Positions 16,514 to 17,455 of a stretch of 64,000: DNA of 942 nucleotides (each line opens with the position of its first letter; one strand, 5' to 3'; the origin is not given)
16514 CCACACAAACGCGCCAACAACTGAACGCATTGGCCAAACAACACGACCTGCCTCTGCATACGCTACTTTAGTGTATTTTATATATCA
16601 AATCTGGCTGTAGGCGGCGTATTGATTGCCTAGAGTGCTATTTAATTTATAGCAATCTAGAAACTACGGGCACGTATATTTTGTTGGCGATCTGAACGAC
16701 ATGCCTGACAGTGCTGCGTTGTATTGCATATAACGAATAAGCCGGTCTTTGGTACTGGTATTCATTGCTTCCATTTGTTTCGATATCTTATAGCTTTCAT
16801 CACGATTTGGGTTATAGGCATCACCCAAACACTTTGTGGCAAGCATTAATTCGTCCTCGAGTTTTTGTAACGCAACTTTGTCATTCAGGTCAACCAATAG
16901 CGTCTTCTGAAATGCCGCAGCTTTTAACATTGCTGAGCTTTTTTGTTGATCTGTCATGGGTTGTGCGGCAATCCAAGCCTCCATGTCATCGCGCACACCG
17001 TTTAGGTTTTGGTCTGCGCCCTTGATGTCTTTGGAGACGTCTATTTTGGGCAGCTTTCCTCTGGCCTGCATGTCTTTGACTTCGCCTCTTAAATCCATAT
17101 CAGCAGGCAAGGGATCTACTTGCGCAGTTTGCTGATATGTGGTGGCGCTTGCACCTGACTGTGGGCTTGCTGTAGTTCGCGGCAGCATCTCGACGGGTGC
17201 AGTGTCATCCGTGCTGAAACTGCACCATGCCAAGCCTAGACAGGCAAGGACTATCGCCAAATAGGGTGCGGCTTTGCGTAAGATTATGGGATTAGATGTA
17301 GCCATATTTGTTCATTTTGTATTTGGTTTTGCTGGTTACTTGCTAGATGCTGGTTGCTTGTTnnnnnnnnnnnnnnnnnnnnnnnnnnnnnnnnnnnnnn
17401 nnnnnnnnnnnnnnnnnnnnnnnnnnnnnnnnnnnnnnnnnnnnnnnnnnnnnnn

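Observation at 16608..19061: AT-rich two-gene cassette (secreted hydrolase + lipoprotein) bracketed by two repeat copies with 48 identical nt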

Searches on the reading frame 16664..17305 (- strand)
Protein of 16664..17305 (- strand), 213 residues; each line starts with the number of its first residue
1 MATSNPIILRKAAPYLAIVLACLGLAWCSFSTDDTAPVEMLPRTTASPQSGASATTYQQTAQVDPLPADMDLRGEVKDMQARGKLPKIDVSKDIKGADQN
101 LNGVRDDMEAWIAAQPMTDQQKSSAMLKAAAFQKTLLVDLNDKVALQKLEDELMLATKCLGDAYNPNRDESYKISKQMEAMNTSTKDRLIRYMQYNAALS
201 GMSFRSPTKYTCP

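Call 6: search_protein_families(library=pfam, proteins=[window:16664-17305:-], max_evalue=0.01)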
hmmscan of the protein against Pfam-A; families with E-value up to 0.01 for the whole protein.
window:16664-17305:- (213 aa): 0 families

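Call 10: search_protein_families(library=ncbifam, proteins=[window:16664-17305:-], max_evalue=1)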
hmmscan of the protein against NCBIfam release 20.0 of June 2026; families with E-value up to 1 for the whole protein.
window:16664-17305:- (213 aa): 2 families
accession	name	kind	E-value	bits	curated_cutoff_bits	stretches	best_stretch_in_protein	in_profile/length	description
NF052351.1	GasVProtGvpFCyan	equivalog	0.085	12.6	350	1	98-198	124-221/227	gas vesicle protein GvpF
NF033885.1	conj_TraP_IncI1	equivalog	0.12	12.1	135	1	16-83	22-91/217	conjugal transfer protein TraP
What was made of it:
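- Checked: Neither protein matches Pfam or NCBIfam (calls 6, 10).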

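Call 13: find_homologous_proteins(query=window:16664-17305:-)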
Query window:16664-17305:- (213 aa): 20 proteins with E <= 0.001 among 154 candidates.
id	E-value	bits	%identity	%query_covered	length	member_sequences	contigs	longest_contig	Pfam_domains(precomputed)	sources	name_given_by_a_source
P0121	9.1e-135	465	100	100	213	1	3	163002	-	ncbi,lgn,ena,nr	ncbi:MAG TPA: hypothetical protein PKC80_03210 [Burkholderiaceae bacterium]|nr:hypothetical protein 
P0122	7.5e-109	380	80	100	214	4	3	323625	-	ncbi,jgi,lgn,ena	jgi:hypothetical protein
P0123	2.5e-104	365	79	100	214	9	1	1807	-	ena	-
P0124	1.4e-84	301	66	100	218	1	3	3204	-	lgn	-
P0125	5.5e-71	256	83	65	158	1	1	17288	-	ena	-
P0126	2.0e-59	219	54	99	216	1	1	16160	-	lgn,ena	-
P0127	2.7e-58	215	70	67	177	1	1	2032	-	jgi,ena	-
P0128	1.0e-48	184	61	67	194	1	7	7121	-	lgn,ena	-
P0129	8.5e-48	181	49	96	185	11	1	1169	-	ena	-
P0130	2.1e-45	173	47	92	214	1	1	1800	-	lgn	-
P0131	8.3e-44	168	57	67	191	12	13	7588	-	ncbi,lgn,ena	-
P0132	4.2e-43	166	56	67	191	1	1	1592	-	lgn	-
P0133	6.4e-43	165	55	65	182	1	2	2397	-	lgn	-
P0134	2.8e-39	153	52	66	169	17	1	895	-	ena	-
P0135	5.6e-39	152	55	67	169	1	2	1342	-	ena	-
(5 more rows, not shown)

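Call 14: find_encoding_contigs(protein=P0122, flank=10000, max_places=4)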
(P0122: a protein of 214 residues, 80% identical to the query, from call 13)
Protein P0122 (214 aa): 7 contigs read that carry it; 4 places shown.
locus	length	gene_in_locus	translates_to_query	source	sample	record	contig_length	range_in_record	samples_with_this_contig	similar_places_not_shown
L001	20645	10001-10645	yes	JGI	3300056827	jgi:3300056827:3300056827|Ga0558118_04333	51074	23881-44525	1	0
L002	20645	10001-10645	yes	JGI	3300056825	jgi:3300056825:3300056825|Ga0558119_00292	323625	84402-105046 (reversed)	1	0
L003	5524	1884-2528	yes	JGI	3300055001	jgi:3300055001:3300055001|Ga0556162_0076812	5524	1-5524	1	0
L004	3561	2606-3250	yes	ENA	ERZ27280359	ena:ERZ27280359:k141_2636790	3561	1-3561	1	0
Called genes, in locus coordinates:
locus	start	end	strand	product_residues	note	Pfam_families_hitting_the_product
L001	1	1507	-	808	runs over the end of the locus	PF04174:CP_ATPgrasp_1, PF14403:CP_ATPgrasp_2, PF04168:Alpha-E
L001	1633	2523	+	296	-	PF01040:UbiA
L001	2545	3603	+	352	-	PF12773:DZR (faint)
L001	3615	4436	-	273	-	PF03807:F420_oxidored, PF14748:P5CR_dimer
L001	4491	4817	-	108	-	-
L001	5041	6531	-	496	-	PF00370:FGGY_N, PF02782:FGGY_C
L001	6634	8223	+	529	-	PF00890:FAD_binding_2, PF01266:DAO, PF01494:FAD_binding_3 (weak), PF12831:FAD_oxidored (weak), PF16901:DAO_C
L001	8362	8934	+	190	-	-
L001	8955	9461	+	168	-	-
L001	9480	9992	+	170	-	-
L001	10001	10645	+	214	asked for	-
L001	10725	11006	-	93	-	-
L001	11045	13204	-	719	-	PF00580:UvrD-helicase, PF13245:AAA_19, PF13361:UvrD_C, PF13538:UvrD_C_2 (faint)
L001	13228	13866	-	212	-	PF13650:Asp_protease_2, PF13975:gag-asp_proteas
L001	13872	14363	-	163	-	PF04461:YajQ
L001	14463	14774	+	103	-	-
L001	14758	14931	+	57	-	PF20110:DUF6500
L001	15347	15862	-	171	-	PF06041:DUF924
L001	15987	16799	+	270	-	PF00596:Aldolase_II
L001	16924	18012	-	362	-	PF01699:Na_Ca_ex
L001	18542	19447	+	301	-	PF00270:DEAD, PF00271:Helicase_C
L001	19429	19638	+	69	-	-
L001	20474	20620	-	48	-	-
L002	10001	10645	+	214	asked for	-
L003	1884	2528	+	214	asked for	-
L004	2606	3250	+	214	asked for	-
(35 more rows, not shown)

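Call 15: find_encoding_contigs(protein=P0125, flank=10000, max_places=3)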
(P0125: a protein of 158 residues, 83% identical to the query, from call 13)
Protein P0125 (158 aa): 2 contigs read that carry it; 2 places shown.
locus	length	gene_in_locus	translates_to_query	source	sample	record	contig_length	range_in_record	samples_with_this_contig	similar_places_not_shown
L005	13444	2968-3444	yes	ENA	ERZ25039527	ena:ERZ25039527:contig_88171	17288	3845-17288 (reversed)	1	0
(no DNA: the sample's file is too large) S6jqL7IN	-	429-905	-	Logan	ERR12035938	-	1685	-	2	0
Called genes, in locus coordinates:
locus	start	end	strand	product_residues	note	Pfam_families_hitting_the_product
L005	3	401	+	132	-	?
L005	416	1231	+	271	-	-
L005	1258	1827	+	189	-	-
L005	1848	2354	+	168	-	-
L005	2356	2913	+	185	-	-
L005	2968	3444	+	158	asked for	-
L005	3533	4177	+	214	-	-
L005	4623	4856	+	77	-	PF02604:PhdYeFM_antitox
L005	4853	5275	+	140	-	PF01850:PIN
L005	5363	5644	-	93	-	-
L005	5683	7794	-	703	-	PF00580:UvrD-helicase, PF13245:AAA_19, PF13361:UvrD_C, PF13538:UvrD_C_2 (faint)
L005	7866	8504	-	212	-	PF13650:Asp_protease_2, PF13975:gag-asp_proteas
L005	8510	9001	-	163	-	PF04461:YajQ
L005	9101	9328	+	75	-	-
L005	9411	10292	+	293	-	PF00069:Pkinase, PF07714:PK_Tyr_Ser-Thr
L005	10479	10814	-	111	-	PF24838:8xMP (weak)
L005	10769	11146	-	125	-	PF24838:8xMP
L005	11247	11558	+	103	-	PF06906:DUF1272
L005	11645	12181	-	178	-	PF06041:DUF924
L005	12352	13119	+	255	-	PF00596:Aldolase_II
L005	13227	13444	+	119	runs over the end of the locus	PF08274:Zn_Ribbon_YjdM, PF03831:YjdM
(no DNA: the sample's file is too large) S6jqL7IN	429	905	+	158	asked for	-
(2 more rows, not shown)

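Call 38: search_protein_families(library=pfam, alignment_id=A2, max_evalue=1)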
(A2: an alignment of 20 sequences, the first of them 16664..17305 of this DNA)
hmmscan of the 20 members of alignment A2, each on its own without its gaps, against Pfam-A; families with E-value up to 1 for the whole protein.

A. member 1, window:16664-17305:- (213 aa): 1 family
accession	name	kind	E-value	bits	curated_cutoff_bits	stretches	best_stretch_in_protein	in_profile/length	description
PF14747.11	DUF4473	-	0.064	14.2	25.9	1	88-128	38-76/78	Domain of unknown function (DUF4473)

B. families by the number of members that match (of 20 scanned): 17 families
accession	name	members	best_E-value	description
PF20461.3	DUF6714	3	0.014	Family of unknown function (DUF6714)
PF02865.22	STAT_int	2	0.0031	STAT protein, protein interaction domain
PF16101.10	PRIMA1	2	0.034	Proline-rich membrane anchor 1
PF13246.12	Cation_ATPase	2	0.054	Cation transport ATPase (P-type)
PF13257.11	DUF4048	1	0.014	Domain of unknown function (DUF4048)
PF01287.26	eIF-5a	1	0.063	Eukaryotic elongation factor 5A hypusine, DNA-binding OB fold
PF14747.11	DUF4473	1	0.064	Domain of unknown function (DUF4473)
PF01917.21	Arch_flagellin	1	0.079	Archaebacterial flagellin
PF23866.1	DUF7224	1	0.094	Domain of unknown function (DUF7224)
PF12420.13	DUF3671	1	0.099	Fam-L, Fam-M like protein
PF04045.19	P34-Arc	1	0.12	Arp2/3 complex, 34 kD subunit p34-Arc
PF06426.19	SATase_N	1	0.13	Serine acetyltransferase, N-terminal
PF14407.11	Frankia_peptide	1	0.16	Ribosomally synthesized peptide prototyped by Frankia Franean1_4349.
PF16019.10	CSRNP_N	1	0.27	Cysteine/serine-rich nuclear protein N-terminus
PF19226.5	DisA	1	0.27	DisA glycoprotein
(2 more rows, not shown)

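Call 39: search_solved_structures(query=A2, max_evalue=10, show_alignments=1)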
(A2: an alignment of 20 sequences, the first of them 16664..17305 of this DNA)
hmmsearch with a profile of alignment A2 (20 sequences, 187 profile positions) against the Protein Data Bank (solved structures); distinct sequences matched with E-value up to 10: 2.
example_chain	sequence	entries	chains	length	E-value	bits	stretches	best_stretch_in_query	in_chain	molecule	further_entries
3zgk_A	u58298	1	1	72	0.37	13.9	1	115-169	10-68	AVR3A11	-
3zr8_X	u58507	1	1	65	0.43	13.7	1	115-169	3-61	AVR3A11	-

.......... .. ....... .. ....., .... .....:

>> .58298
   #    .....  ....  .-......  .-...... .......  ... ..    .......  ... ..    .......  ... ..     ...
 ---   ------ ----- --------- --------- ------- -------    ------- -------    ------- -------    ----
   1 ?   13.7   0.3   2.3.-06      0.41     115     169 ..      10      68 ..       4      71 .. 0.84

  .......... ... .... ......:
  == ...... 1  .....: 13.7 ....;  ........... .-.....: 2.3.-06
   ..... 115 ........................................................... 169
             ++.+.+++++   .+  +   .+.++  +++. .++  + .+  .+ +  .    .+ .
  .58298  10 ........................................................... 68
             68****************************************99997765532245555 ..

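Call 45: predict_structure(alignment_id=A2)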
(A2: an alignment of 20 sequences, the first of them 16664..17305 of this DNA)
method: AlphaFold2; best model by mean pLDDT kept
length: 213 residues; sequences in the alignment: 20
mean_pLDDT: 77.1   pTM: 0.62
mean pLDDT of the five models: 77.1, 75.4, 71.4, 70.8, 67.7
residues with pLDDT >= 90: 108; 70-90: 36; 50-70: 24; < 50: 45
segments of 3 or more residues with pLDDT < 50: 1-9, 30-65
pLDDT, mean of each block of 10 residues (from residue 1): 43 61 56 38 38 38 50 80 80 88 93 95 97 97 96 96 95 95 93 96 89 89
secondary structure, 60 per line:
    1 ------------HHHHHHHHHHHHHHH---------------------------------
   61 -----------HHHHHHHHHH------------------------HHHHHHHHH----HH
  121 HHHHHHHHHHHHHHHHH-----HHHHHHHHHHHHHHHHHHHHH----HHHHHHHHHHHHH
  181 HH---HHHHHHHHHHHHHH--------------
elements in order: H13-27 H72-81 H106-114 H119-137 H143-163 H168-182 H186-199

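Call 50: fold_search(model_id=the predicted structure, library=pdb)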
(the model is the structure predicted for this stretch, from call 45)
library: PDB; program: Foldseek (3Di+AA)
matches with E <= 10: 225; with E <= 0.001: 0
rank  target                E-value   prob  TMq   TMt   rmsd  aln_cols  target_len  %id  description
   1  9msf_M                4.4e-01  0.18  0.15  0.09  22.2       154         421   16  de novo SigN RNA polymerase transcription initiation intermediate with post-catalytic bEBP state (RPi1 closed ring) (released 2025-08-13)
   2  8dz8_B                2.2e+00  0.35  0.23  0.46   7.8        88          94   16  Neoleukin 4, a de novo designed IL-4 mimetic (released 2023-03-29)
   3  9fp6_A                2.9e+00  0.13  0.19  0.06  14.8        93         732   10  Structure of the NbNRC2 hexameric resistosome (released 2024-07-03)
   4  4j4s_D                2.9e+00  0.11  0.19  0.17   9.6       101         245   11  Triple mutant SFTAVN (released 2013-05-22)
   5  5ayp_B                2.9e+00  0.05  0.13  0.11  12.5       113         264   13  Crystal structure of Bacillus stearothermophilus Farnesyl pyrophosphate synthase (released 2016-09-14)
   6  4pr9_B                2.9e+00  0.04  0.13  0.15  14.7       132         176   17  Human Vinculin (residues 891-1066) in complex with PIP (released 2014-12-10)
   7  8r5q_C                3.0e+00  0.03  0.10  0.08  17.3       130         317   10  Structure of apo TDO with a bound inhibitor (released 2024-01-17)
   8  9ct0_B                3.2e+00  0.23  0.26  0.17  10.3        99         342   14  Native human GABAA receptor of beta2-alpha1-beta2-alpha2-gamma2 assembly (released 2025-01-22)
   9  2bko                  3.2e+00  0.08  0.17  0.18   9.5        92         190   15  STRUCTURE ANALYSIS OF UNKNOWN FUNCTION PROTEIN (released 2006-06-28)
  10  2bnl_A                3.2e+00  0.06  0.16  0.23  12.8       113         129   18  The structure of the N-terminal domain of RsbR (released 2005-11-03)
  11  7t8n_AAA              3.3e+00  0.21  0.23  0.33  10.3        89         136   15  Crystal structure of the PNAG binding module PgaA-TPR 220-359 (released 2022-08-03)
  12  7ane_l                3.3e+00  0.08  0.21  0.09  20.0       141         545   12  Leishmania Major mitochondrial ribosome (released 2021-06-23)
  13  8syf_A                3.3e+00  0.07  0.17  0.06  18.0       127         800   12  Homology model of Acto-HMM complex in ADP-state. Chicken smooth muscle HMM and chicken pectoralis actin (released 2023-08-30)
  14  1vct                  3.5e+00  0.10  0.17  0.19   9.2        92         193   15  Crystal structure of putative potassium channel related protein from Pyrococcus horikoshii (released 2005-03-22)
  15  2cpt_MODEL_1_A        3.5e+00  0.09  0.21  0.30  11.8       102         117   17  Solution structure of MIT domain from human SKD1 (released 2005-11-19)
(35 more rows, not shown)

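Call 52: find_related_loci(query=A2, collection=metagenome_contigs, flank=6000)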
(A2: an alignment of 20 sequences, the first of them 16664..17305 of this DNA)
Query A2 (213 aa) in metagenome_contigs; peptide patterns used: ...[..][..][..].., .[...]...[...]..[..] (x = any residue, [..] = any of these).
600 stretches matched a pattern (row limit reached: there are more); 49 encode a relative of the query (tblastn E <= 1e-3); 48 distinct loci.
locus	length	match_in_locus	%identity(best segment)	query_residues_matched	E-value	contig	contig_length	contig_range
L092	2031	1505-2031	70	2-213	5e-66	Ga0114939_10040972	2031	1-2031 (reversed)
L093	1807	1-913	59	72-213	3e-54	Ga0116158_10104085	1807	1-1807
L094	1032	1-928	54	72-212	1e-49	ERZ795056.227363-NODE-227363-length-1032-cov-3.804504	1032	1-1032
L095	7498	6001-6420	48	72-212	4e-37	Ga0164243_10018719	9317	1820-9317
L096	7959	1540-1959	48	72-212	4e-37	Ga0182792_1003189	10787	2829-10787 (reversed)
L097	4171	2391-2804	43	75-212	2e-36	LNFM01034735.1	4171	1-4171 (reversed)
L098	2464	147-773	36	9-212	4e-36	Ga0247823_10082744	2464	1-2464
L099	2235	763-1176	45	75-212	9e-36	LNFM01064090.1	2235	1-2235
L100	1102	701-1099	45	75-207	1e-36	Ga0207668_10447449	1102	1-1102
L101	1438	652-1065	44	75-212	2e-35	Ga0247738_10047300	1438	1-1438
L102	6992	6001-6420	48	72-212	2e-34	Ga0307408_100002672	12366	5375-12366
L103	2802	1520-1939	48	72-212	6e-34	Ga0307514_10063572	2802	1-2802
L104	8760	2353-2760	45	76-212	9e-34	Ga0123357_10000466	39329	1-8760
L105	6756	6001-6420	44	72-212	3e-33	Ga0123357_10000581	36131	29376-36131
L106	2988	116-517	44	79-212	5e-33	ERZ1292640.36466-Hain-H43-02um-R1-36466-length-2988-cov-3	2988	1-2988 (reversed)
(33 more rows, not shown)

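Call 69: find_encoding_contigs(protein=P0126, flank=10000, max_places=3)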
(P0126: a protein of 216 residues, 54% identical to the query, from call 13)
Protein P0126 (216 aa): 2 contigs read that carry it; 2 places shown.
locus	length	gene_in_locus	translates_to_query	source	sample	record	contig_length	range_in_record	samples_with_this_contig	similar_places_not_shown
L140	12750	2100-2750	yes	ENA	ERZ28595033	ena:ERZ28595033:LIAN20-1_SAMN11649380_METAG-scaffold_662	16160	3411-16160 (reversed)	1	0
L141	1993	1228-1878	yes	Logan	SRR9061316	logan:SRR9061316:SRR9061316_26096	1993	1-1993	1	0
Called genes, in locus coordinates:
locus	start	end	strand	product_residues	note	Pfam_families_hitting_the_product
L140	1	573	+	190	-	?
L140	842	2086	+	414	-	-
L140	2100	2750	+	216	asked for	-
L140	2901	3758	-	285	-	PF02515:CoA_transf_3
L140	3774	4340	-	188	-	PF00691:OmpA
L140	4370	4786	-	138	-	PF04773:FecR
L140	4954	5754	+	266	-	PF06629:MipA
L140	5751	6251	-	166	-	PF02130:YbeY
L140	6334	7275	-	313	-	PF02562:PhoH, PF13604:AAA_30, PF13245:AAA_19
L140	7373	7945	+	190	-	PF01330:RuvA_N, PF00633:HHH (faint), PF14520:HHH_5, PF07499:RuvA_C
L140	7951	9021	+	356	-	PF05496:RuvB_N, PF00004:AAA, PF07728:AAA_5, PF17864:AAA_lid_4, PF05491:WHD_RuvB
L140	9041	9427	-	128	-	PF04379:DUF525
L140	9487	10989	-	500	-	PF01970:TctA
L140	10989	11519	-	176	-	PF07331:TctB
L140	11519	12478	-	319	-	PF03401:TctC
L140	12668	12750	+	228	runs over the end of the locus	PF00072:Response_reg, PF00486:Trans_reg_C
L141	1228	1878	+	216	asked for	-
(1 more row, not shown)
